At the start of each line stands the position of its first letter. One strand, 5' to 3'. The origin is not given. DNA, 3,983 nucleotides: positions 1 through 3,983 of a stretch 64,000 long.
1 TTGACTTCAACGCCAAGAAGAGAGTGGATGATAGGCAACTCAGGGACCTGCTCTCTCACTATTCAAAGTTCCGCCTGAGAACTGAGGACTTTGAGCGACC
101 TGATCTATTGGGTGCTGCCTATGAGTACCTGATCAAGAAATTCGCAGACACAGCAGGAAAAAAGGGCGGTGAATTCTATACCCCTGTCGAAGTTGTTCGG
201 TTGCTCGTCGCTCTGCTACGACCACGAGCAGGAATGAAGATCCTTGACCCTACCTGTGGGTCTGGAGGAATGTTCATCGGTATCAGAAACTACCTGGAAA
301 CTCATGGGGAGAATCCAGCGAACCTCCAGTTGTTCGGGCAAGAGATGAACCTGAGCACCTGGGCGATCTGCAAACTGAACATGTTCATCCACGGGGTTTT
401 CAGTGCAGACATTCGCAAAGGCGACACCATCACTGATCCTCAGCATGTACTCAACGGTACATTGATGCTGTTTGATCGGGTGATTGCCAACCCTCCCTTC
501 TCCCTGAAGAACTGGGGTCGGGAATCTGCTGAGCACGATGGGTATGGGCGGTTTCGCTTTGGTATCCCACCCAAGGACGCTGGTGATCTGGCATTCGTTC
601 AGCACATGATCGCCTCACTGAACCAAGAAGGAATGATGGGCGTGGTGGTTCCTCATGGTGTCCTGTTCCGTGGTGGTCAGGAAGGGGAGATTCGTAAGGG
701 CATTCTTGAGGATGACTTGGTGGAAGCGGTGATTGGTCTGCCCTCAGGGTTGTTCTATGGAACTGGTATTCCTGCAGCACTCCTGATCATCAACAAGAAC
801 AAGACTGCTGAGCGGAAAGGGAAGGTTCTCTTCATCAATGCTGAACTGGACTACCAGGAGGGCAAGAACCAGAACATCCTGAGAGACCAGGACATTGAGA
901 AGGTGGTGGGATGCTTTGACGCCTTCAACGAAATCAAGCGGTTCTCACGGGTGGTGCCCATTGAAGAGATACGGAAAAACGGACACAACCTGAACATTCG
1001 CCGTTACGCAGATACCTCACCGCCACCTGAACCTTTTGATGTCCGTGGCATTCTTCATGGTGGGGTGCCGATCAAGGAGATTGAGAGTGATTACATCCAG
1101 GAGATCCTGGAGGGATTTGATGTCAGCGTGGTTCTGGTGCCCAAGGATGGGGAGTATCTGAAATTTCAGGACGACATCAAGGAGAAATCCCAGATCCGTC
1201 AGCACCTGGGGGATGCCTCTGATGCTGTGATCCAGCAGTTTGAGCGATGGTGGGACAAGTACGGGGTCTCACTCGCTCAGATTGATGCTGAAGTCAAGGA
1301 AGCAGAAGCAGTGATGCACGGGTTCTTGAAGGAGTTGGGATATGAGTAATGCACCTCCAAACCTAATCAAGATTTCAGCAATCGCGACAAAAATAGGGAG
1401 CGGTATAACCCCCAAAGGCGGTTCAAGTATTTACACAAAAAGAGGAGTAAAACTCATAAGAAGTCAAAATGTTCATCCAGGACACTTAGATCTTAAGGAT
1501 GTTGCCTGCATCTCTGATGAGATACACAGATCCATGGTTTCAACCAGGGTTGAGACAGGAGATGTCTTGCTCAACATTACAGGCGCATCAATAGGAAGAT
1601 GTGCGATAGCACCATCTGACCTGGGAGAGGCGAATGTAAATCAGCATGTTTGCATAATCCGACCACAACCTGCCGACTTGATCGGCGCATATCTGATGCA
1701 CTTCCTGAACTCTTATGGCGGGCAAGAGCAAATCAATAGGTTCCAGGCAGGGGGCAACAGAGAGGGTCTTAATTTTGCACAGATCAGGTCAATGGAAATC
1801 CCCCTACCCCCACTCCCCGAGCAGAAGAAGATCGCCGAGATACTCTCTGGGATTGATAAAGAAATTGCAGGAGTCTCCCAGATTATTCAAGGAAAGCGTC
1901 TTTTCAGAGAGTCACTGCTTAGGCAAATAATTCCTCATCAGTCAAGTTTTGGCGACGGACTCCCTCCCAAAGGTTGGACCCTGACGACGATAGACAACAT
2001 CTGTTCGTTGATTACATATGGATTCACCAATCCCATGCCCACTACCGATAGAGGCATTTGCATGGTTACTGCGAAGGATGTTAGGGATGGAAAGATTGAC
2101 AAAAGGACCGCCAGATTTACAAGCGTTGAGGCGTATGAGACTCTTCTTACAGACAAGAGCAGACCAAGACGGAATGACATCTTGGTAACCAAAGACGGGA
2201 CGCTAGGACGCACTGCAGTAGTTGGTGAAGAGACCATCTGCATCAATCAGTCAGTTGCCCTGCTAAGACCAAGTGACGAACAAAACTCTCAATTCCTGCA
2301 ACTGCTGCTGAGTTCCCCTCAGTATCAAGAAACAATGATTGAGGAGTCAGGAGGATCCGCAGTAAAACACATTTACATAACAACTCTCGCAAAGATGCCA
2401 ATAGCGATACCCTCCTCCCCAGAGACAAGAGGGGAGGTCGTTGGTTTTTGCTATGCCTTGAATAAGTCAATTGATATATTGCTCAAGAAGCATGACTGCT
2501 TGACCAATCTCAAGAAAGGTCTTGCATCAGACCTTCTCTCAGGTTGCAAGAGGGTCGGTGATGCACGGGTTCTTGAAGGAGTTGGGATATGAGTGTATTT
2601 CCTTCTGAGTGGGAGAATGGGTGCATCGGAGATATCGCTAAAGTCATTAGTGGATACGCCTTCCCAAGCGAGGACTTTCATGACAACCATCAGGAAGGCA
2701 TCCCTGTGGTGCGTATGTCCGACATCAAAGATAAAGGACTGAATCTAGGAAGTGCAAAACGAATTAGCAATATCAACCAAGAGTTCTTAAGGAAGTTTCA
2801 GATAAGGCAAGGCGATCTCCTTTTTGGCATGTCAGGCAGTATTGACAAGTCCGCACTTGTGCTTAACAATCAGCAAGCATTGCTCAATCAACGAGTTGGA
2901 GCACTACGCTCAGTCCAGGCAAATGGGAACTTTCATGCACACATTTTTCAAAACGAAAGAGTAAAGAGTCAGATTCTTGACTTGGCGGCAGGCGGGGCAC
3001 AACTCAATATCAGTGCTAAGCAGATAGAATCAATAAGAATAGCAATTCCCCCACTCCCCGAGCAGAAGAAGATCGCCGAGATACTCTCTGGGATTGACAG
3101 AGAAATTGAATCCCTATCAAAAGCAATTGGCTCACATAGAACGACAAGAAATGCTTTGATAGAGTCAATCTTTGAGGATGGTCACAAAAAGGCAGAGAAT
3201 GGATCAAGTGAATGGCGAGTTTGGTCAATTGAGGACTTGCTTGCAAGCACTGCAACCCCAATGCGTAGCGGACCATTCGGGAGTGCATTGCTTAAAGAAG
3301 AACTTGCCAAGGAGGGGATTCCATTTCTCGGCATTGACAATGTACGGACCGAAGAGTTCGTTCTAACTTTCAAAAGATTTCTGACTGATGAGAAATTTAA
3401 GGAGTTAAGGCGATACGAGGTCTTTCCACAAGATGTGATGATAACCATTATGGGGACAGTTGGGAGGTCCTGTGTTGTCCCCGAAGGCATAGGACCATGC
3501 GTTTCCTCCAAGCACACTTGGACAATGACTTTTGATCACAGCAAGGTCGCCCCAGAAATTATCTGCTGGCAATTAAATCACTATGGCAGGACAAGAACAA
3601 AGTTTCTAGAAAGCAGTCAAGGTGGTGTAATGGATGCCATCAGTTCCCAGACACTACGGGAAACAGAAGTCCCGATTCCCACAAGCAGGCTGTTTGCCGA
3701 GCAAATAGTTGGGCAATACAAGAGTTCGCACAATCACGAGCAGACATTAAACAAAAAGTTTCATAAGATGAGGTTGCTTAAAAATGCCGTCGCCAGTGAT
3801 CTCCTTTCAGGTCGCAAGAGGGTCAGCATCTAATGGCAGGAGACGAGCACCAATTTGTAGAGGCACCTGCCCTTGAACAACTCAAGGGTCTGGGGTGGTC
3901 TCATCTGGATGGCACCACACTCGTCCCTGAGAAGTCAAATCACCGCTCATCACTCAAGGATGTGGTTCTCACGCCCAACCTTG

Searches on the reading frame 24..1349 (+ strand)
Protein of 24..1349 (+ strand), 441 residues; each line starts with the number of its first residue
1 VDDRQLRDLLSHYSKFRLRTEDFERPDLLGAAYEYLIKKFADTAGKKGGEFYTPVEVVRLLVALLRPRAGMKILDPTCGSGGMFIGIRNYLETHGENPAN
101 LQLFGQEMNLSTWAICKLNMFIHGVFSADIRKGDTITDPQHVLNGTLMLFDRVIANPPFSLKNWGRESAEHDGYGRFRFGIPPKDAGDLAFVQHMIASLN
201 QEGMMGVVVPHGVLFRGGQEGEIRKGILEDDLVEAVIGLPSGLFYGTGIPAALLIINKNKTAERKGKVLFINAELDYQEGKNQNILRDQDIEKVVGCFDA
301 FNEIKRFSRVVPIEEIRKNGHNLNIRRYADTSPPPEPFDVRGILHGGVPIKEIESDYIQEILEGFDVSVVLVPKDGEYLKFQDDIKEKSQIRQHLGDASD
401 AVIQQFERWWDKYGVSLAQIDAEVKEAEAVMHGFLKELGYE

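Call 32: search_protein_families(library=pfam, proteins=[window:24-1349:+], max_evalue=0.001)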
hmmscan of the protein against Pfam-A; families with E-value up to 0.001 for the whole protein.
window:24-1349:+ (441 aa): 2 families
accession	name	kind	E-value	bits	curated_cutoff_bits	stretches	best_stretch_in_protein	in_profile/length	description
PF02384.22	N6_Mtase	-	1e-104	350.7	20.4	1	26-332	3-306/311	N-6 DNA Methylase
PF07669.17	Eco57I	-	5.5e-05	23.8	25.3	1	145-237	70-163/171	Eco57I restriction-modification methylase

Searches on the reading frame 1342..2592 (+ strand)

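Call 32: search_protein_families(library=pfam, proteins=[window:1342-2592:+], max_evalue=0.001)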
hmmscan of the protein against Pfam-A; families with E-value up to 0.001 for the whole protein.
window:1342-2592:+ (416 aa): 1 family
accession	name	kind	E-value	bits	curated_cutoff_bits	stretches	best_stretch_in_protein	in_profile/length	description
PF01420.25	Methylase_S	-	4.7e-27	95.7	22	2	70-177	57-158/168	Type I restriction modification DNA specificity domain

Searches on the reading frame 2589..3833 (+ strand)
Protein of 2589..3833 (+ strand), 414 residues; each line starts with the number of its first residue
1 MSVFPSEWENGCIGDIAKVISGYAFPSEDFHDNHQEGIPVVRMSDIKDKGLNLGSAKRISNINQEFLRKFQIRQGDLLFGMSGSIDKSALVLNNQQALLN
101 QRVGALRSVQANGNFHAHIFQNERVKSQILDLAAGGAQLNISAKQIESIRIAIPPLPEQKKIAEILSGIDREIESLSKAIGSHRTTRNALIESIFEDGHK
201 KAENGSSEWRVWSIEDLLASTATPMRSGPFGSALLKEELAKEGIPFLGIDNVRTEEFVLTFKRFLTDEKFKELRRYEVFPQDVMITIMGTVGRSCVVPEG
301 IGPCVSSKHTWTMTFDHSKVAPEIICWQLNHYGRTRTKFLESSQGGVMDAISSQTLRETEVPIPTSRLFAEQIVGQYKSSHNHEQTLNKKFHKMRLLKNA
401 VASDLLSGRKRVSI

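Call 60: search_protein_families(library=pfam, proteins=[window:2589-3833:+], max_evalue=0.01)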
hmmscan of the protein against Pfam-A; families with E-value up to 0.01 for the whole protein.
window:2589-3833:+ (414 aa): 1 family
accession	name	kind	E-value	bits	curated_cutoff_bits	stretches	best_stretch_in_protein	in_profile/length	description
PF01420.25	Methylase_S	-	1.1e-27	97.8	22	1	5-174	1-159/168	Type I restriction modification DNA specificity domain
